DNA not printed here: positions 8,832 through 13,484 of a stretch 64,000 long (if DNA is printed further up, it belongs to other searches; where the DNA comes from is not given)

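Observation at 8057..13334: A 1450-aa protein plus SLT transglycosylase gene pair inserted, on the opposite strand, inside the conserved portal-to-prohead-protease head module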

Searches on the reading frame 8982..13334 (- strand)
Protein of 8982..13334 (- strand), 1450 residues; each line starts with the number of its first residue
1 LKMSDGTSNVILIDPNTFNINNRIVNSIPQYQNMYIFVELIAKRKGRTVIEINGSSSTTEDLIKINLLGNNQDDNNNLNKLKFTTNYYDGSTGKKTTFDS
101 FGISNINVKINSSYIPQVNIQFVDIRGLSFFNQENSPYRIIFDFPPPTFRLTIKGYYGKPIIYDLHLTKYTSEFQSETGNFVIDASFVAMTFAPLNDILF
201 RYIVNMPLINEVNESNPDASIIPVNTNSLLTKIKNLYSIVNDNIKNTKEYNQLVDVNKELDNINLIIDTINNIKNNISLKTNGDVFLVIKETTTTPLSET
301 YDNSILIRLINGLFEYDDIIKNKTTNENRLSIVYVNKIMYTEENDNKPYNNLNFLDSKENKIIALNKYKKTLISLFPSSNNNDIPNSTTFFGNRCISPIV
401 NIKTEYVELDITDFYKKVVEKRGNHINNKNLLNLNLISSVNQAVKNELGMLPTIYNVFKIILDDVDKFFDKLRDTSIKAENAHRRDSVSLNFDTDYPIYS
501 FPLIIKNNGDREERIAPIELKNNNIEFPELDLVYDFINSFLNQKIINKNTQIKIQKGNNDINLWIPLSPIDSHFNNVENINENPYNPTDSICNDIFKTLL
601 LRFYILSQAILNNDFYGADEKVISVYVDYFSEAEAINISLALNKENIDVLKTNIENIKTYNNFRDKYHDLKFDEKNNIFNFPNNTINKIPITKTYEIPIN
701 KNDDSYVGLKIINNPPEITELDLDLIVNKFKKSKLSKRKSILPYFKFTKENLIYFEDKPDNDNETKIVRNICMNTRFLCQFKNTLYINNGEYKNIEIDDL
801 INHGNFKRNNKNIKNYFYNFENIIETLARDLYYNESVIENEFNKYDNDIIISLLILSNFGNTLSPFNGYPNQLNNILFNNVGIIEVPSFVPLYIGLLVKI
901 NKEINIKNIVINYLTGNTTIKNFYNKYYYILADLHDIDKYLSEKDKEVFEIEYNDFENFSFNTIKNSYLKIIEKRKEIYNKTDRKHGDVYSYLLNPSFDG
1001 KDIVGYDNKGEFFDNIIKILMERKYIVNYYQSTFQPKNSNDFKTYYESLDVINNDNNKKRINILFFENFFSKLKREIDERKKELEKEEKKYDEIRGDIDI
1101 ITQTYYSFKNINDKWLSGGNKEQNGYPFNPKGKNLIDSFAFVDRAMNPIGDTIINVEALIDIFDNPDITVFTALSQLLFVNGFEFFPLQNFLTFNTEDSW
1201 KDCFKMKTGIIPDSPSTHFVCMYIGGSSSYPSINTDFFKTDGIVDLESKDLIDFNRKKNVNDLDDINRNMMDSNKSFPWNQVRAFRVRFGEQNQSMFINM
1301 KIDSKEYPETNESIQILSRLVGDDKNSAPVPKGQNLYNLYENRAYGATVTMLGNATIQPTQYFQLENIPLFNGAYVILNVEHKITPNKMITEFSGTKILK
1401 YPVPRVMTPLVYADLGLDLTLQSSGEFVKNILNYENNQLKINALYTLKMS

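Call 4: search_protein_families(library=pfam, proteins=[window:8982-13334:-], max_evalue=0.1)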
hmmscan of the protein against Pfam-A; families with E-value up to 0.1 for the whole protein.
window:8982-13334:- (1450 aa): 0 families

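Call 5: search_protein_families(library=phrogs, proteins=[window:8982-13334:-], max_evalue=0.1)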
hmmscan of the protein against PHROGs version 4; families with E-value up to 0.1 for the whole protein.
window:8982-13334:- (1450 aa): 0 families

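Call 6: search_dna_similar(query=window:8982-13334:-, collection=phages, mode=protein, max_evalue=0.001, max_rows=30)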
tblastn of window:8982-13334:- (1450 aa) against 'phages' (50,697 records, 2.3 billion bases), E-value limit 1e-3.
No match.

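Call 11: search_solved_structures(query=window:8982-13334:-, max_evalue=10, show_alignments=3)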
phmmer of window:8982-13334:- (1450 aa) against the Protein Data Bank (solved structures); distinct sequences matched with E-value up to 10: 0.

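Call 12: find_homologous_proteins(query=window:8982-13334:-, max_evalue=0.001)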
Query window:8982-13334:- (1450 aa): 343 proteins with E <= 0.001 among 8000 candidates; the best 120 are listed.
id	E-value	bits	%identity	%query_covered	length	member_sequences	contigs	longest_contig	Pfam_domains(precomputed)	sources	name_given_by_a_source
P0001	0.0e+0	3173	100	100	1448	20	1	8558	-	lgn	-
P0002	0.0e+0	1454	51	100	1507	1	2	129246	-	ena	-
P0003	0.0e+0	1413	50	99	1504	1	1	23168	-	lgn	-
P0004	0.0e+0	1373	51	100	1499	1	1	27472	-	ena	-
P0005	0.0e+0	1347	49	100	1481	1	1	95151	-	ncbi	-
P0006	0.0e+0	1185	45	99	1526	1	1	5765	-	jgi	-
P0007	0.0e+0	1172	43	100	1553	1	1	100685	-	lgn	-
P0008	0.0e+0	1143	44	100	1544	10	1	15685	-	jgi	jgi:hypothetical protein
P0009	0.0e+0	1139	44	99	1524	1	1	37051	-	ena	-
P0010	0.0e+0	1125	45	100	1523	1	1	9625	-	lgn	-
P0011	0.0e+0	1121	42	99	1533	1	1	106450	-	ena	-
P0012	0.0e+0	1116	44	99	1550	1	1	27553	-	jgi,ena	-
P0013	0.0e+0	1097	43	97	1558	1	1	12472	-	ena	-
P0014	0.0e+0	1096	43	99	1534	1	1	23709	-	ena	-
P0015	0.0e+0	1094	43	99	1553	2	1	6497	-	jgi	-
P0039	0.0e+0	1044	43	98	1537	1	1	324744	-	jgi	jgi:hypothetical protein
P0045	0.0e+0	1032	44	98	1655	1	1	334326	PF08291.17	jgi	jgi:hypothetical protein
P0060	0.0e+0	1017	42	97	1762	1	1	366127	PF01183.27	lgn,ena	-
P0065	0.0e+0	1013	42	99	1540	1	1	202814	-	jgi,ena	-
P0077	1.7e-295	1002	43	97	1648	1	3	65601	PF01551.30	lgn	-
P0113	2.2e-279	948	41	97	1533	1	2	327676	-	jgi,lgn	jgi:hypothetical protein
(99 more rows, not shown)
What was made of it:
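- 8985..13328 (-): CDS of the 1448-aa giant hub-like protein. The stop TAA is at 8982-8984. The mechanical ORF list starts it at TTG 13334. It has more than 343 full-length homologues at 40-51% identity (call 12).
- Checked: There are more than 343 full-length homologues (call 12).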

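Call 19: find_encoding_contigs(protein=P0002, flank=10000, max_places=2)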
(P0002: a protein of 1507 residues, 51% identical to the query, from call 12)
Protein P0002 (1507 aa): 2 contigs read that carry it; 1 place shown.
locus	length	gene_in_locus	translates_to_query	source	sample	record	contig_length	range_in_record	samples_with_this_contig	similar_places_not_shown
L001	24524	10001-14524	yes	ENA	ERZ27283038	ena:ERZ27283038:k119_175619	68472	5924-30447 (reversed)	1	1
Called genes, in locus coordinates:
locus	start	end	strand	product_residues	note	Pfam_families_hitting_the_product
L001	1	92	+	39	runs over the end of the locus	-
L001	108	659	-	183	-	-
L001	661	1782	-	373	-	-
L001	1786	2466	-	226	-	-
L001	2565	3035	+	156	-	-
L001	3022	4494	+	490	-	PF00580:UvrD-helicase, PF04851:ResIII (faint), PF13245:AAA_19, PF01443:Viral_helicase1 (faint), PF13361:UvrD_C, PF13538:UvrD_C_2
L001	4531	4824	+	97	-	-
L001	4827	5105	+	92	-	-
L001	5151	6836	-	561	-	PF07068:Gp23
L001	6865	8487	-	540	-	-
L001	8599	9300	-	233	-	PF03420:Peptidase_S77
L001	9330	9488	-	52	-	-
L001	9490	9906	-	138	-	-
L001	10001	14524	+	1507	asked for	-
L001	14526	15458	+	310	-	-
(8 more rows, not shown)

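Call 20: find_encoding_contigs(protein=P0060, flank=10000, max_places=1)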
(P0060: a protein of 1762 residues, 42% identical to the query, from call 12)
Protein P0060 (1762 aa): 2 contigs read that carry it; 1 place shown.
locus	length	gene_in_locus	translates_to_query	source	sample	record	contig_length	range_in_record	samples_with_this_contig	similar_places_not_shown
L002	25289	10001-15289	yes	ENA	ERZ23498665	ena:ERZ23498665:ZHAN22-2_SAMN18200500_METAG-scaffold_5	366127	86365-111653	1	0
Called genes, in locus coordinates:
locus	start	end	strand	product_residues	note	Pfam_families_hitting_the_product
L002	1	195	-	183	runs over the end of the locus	-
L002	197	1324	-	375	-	-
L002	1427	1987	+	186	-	-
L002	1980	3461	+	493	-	PF00580:UvrD-helicase, PF13245:AAA_19, PF01443:Viral_helicase1 (faint), PF13361:UvrD_C, PF13538:UvrD_C_2 (weak)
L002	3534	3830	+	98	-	-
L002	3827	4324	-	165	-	-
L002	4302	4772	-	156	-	-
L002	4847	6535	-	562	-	PF07068:Gp23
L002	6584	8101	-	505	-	-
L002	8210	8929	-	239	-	PF03420:Peptidase_S77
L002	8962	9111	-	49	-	-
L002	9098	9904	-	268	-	PF13188:PAS_8 (weak)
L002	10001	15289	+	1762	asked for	PF01183:Glyco_hydro_25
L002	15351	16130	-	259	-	-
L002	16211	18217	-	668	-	PF07230:Portal_T4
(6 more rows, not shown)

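Call 21: find_encoding_contigs(protein=P0039, flank=10000, max_places=1)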
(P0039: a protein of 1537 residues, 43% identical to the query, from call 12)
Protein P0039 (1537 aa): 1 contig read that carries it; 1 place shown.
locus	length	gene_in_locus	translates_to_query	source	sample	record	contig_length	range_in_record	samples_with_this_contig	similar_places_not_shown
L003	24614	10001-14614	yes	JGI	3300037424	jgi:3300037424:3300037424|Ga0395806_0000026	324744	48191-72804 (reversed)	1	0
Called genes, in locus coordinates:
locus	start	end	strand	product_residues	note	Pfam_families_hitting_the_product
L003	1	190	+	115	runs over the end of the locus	PF20475:DUF6717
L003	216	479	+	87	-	-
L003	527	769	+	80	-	-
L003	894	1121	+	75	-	-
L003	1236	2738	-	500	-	PF19835:SegE_GIY-YIG (weak), PF01541:GIY-YIG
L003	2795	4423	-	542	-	PF05443:ROS_MUCR (weak)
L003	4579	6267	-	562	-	PF07068:Gp23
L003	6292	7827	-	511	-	-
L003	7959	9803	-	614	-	PF14890:Intein_splicing (weak), PF03420:Peptidase_S77 (weak)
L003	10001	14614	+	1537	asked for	-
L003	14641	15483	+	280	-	PF01464:SLT (faint)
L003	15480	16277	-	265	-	-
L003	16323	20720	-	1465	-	PF14890:Intein_splicing, PF07230:Portal_T4, PF14890:Intein_splicing, PF07230:Portal_T4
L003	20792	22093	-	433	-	-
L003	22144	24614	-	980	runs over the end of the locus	PF14528:LAGLIDADG_3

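Call 27: search_solved_structures(query=A2, max_evalue=10, show_alignments=4)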
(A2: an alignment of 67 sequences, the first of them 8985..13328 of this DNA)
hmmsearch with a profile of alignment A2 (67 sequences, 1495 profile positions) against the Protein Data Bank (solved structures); distinct sequences matched with E-value up to 10: 9.
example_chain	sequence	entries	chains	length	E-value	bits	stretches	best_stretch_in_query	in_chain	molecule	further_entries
3snh_A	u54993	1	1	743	0.0048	17.9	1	694-902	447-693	Dynamin-1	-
6dlu_B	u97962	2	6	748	0.011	16.7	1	695-902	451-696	Dynamin-1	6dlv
8sxz_b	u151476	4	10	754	0.014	16.4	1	695-902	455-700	Dynamin-1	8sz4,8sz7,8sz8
8tym_c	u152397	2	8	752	0.014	16.4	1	695-902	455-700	Dynamin-1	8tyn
3zvr_A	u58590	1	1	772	0.017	16.1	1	684-902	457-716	DYNAMIN-1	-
4uud_B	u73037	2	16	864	0.024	15.6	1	695-902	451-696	DYNAMIN-1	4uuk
4uud_A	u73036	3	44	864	0.026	15.5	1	695-902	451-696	DYNAMIN-1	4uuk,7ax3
8t0k_b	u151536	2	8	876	0.027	15.4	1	695-902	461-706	Dynamin-1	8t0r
4z38_A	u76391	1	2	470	3.2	8.5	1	1086-1139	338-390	MlnA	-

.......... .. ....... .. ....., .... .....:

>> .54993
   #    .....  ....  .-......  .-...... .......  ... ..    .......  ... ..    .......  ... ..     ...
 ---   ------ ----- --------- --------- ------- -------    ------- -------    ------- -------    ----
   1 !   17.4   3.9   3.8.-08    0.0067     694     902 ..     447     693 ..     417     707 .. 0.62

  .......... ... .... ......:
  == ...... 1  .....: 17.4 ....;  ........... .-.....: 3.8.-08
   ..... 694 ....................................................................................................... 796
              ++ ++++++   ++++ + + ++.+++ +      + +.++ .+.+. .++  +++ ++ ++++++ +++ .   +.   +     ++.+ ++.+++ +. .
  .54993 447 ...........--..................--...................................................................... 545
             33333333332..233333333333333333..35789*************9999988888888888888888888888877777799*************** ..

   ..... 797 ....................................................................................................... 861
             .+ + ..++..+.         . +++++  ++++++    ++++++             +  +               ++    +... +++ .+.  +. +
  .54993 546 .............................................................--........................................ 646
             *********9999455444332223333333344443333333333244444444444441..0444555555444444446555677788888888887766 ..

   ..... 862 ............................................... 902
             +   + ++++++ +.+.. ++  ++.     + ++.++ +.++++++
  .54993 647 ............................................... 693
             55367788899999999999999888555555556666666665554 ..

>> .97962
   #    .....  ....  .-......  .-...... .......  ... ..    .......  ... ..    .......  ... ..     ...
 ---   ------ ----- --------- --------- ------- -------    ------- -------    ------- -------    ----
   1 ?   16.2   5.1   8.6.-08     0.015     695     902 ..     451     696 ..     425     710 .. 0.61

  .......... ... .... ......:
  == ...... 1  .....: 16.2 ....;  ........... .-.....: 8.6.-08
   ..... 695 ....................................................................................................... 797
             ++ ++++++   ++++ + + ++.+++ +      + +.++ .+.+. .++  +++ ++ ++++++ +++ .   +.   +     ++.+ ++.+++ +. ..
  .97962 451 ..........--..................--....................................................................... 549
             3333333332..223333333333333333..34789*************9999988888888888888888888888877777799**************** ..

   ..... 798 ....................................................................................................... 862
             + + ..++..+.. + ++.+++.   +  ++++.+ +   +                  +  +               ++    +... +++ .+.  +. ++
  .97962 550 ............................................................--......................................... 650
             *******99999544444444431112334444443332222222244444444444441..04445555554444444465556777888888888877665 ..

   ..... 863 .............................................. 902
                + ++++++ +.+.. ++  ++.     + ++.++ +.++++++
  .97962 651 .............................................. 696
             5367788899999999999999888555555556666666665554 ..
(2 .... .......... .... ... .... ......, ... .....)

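Call 79: find_encoding_contigs(protein=P0045, flank=8000, max_places=1)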
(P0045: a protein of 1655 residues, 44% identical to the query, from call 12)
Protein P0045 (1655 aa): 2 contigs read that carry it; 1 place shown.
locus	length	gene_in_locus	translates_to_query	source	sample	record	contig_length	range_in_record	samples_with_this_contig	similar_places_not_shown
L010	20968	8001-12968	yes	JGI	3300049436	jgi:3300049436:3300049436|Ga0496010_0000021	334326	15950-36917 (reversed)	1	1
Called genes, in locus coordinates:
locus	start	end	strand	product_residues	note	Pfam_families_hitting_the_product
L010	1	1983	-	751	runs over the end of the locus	-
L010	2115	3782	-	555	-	PF07068:Gp23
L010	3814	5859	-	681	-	-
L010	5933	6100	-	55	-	-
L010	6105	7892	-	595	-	PF14890:Intein_splicing, PF03420:Peptidase_S77 (weak)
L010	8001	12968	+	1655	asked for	PF08291:Peptidase_M15_3 (weak)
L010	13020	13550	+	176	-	PF08291:Peptidase_M15_3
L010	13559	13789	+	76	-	-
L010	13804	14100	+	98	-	-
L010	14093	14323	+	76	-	-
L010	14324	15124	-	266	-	-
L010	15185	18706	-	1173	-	PF01079:Hint (faint), PF14890:Intein_splicing, PF05204:Hom_end (faint), PF14890:Intein_splicing (weak), PF07230:Portal_T4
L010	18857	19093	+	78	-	-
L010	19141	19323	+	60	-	-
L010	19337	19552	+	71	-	-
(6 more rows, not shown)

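Call 80: find_encoding_contigs(protein=P0077, flank=8000, max_places=1)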
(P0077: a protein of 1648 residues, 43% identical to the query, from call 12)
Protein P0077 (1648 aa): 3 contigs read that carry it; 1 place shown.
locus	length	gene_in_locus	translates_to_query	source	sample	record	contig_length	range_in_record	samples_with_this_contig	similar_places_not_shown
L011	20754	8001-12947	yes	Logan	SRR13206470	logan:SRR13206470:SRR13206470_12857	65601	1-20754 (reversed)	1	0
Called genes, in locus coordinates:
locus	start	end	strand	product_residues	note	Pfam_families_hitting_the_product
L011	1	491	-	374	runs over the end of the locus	-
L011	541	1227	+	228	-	-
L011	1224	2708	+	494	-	PF00580:UvrD-helicase, PF04851:ResIII (weak), PF13245:AAA_19, PF01443:Viral_helicase1 (faint), PF13361:UvrD_C, PF13538:UvrD_C_2 (weak)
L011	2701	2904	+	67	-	-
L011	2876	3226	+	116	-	-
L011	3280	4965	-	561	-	PF07068:Gp23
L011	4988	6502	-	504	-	-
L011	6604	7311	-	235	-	PF03420:Peptidase_S77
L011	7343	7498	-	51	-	-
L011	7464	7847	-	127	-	-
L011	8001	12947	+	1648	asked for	PF01551:Peptidase_M23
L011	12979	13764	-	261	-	-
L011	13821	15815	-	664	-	PF07230:Portal_T4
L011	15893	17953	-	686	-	PF03237:Terminase_6N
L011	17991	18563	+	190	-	PF01541:GIY-YIG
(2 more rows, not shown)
